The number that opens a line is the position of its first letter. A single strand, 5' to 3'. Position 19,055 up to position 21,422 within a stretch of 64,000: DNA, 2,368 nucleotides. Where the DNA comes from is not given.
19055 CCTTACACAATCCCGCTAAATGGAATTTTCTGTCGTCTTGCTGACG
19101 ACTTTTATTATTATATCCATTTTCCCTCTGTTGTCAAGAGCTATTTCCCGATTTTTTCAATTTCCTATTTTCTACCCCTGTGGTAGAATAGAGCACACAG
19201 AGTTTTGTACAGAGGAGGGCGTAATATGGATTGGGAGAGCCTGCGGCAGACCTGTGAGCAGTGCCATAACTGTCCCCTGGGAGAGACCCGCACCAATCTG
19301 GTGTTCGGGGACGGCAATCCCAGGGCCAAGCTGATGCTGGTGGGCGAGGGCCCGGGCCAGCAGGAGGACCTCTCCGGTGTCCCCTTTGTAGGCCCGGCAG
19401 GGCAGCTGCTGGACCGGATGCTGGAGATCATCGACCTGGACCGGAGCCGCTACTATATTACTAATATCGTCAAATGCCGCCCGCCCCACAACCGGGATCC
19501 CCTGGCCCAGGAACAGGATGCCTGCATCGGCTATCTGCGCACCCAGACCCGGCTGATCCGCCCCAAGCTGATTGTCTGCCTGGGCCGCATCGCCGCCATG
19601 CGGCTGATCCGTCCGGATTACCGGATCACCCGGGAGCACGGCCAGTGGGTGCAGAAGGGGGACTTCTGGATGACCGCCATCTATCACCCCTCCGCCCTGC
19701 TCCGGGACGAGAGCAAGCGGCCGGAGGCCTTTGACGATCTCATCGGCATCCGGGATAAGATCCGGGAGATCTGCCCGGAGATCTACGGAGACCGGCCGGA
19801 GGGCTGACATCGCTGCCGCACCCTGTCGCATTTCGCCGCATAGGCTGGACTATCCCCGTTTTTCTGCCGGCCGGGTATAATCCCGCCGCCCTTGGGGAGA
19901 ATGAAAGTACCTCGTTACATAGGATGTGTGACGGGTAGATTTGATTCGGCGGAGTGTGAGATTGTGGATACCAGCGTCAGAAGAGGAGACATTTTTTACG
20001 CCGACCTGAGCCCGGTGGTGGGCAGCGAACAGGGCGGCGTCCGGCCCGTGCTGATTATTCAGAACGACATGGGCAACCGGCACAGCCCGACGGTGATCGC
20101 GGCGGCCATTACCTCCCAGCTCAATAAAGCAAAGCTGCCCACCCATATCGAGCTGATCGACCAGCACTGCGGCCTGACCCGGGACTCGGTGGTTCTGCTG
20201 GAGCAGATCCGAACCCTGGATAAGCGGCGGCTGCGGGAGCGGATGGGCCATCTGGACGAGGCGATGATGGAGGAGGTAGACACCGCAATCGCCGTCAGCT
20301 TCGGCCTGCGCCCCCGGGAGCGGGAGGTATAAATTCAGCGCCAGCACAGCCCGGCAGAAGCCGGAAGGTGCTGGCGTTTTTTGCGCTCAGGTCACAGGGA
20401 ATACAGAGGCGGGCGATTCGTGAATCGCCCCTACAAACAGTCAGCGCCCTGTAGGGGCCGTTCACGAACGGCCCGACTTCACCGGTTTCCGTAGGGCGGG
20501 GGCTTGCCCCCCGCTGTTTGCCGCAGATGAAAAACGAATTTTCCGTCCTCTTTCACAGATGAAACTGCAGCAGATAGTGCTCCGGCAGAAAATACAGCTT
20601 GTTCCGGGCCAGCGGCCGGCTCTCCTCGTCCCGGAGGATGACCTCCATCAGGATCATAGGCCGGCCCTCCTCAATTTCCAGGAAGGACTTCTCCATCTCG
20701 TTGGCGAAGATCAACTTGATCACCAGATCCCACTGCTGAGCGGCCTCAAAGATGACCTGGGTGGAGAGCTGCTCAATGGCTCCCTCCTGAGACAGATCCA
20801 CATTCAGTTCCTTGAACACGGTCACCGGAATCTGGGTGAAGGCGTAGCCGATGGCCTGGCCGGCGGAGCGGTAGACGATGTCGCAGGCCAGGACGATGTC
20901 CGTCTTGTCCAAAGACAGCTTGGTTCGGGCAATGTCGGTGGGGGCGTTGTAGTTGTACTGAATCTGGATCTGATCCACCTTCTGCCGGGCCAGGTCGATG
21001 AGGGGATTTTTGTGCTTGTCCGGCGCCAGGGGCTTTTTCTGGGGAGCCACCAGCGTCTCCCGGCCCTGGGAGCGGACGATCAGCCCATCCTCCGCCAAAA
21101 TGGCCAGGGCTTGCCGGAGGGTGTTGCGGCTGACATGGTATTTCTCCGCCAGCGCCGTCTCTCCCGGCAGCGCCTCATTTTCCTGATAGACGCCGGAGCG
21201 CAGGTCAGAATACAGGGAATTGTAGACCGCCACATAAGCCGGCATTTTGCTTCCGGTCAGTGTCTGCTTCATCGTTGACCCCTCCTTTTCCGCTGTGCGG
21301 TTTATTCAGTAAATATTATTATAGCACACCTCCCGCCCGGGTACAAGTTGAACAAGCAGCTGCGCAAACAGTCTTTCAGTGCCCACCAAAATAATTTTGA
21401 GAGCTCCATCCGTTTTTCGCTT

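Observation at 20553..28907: GntR-controlled ECF importer in one operon with five tandem DUF62 (SAM hydrolase/halogenase-fold) paralogs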

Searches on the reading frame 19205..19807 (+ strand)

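Call 111: search_protein_families(library=pfam, proteins=[window:19205-19807:+], max_evalue=0.00001)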
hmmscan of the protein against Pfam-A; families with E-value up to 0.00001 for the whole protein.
window:19205-19807:+ (200 aa): 1 family
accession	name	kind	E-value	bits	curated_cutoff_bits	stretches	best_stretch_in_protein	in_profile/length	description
PF03167.25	UDG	-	1.3e-35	123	24.3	1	34-177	1-134/141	Uracil DNA glycosylase superfamily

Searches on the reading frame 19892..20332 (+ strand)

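Call 111: search_protein_families(library=pfam, proteins=[window:19892-20332:+], max_evalue=0.00001)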
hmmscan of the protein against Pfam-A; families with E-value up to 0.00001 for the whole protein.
window:19892-20332:+ (146 aa): 1 family
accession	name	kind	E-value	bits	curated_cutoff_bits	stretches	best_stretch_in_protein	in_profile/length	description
PF02452.23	PemK_toxin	-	4.1e-36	123.9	23.1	1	30-137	1-109/109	PemK-like, MazF-like toxin of type II toxin-antitoxin system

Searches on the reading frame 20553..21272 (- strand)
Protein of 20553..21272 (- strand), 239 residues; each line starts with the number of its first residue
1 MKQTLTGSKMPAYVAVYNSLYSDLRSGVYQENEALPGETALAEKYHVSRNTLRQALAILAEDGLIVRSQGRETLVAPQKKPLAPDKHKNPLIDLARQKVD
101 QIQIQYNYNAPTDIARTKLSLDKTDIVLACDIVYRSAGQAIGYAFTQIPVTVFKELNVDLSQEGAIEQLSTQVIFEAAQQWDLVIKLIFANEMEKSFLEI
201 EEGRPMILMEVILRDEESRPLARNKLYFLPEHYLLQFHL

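Call 3: search_protein_families(library=pfam, proteins=[window:20553-21272:-], max_evalue=0.01)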
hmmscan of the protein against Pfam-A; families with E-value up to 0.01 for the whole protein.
window:20553-21272:- (239 aa): 4 families
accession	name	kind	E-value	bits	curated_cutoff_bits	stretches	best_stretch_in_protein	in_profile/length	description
PF00392.27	GntR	-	2.2e-17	62.9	27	1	13-75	2-64/64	Bacterial regulatory proteins, gntR family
PF07702.18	UTRA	-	1.5e-06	28.5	23.8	1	111-233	18-140/141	UTRA domain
PF08279.18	HTH_11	-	0.00036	20.8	25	1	40-68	20-48/55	HTH domain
PF08220.18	HTH_DeoR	-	0.00075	19.6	21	1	40-73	19-52/57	DeoR-like helix-turn-helix domain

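Call 4: search_protein_families(library=ncbifam, proteins=[window:20553-21272:-], max_evalue=0.01)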
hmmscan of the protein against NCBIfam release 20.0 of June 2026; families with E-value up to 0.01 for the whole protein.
window:20553-21272:- (239 aa): 28 families (the best 25 are shown)
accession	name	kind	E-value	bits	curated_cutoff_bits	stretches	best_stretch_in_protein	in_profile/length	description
TIGR02325.1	C_P_lyase_phnF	equivalog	8.1e-22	77.9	156.8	1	12-223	9-222/238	phosphonate metabolism transcriptional regulator PhnF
NF008491.0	PRK11402.1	subfamily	3e-21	76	269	1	2-228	2-229/243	GntR family transcriptional regulator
TIGR02018.2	his_ut_repres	equivalog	6.2e-18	65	220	1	15-210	3-198/226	histidine utilization transcriptional repressor HutC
TIGR02404.1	trehalos_R_Bsub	equivalog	6.6e-15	55.4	211.95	1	13-80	2-69/233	trehalose operon repressor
NF041547.1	GntR_LSA1692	equivalog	2.8e-13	50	275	1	13-233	3-224/233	GntR family transcriptional regulator, LSA1692 subfamily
TIGR03337.1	phnR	equivalog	3.3e-13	49.9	296.75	1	12-163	2-156/231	phosphonate utilization transcriptional regulator PhnR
NF007292.0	PRK09764.1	equivalog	1.3e-12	47.5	281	1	9-207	3-202/240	GntR family transcriptional regulator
NF052282.1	PLP_TF_PdxR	equivalog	1.7e-12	47.1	320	1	11-110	1-101/448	MocR-like pyridoxine biosynthesis transcription factor PdxR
NF011575.0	PRK14999.1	equivalog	1.3e-09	37.7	424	1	7-79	8-80/241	histidine utilization repressor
NF007486.0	PRK10079.1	equivalog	8.8e-09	35.5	363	1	12-210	13-211/241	phosphonate metabolism transcriptional regulator PhnF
NF052290.2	MocR_like_YczR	exception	3e-08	32.8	487.4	1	8-96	16-109/458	MocR-like transcription factor YczR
NF052441.1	TransRegRv0792c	equivalog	6.2e-08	32.2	400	1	30-235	35-242/260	Rv0792c family HTH-type transcriptional regulator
NF052281.1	rhizopine_MocR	equivalog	1.5e-07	30.4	650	1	8-87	15-94/479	rhizopine catabolism transcriptional regulator MocR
NF007741.0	PRK10421.1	equivalog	1.7e-07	30.9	311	1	30-97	26-93/262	transcriptional regulator LldR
NF007442.0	PRK09990.1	equivalog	4.3e-07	29.6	301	1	26-94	25-89/256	transcriptional regulator GlcC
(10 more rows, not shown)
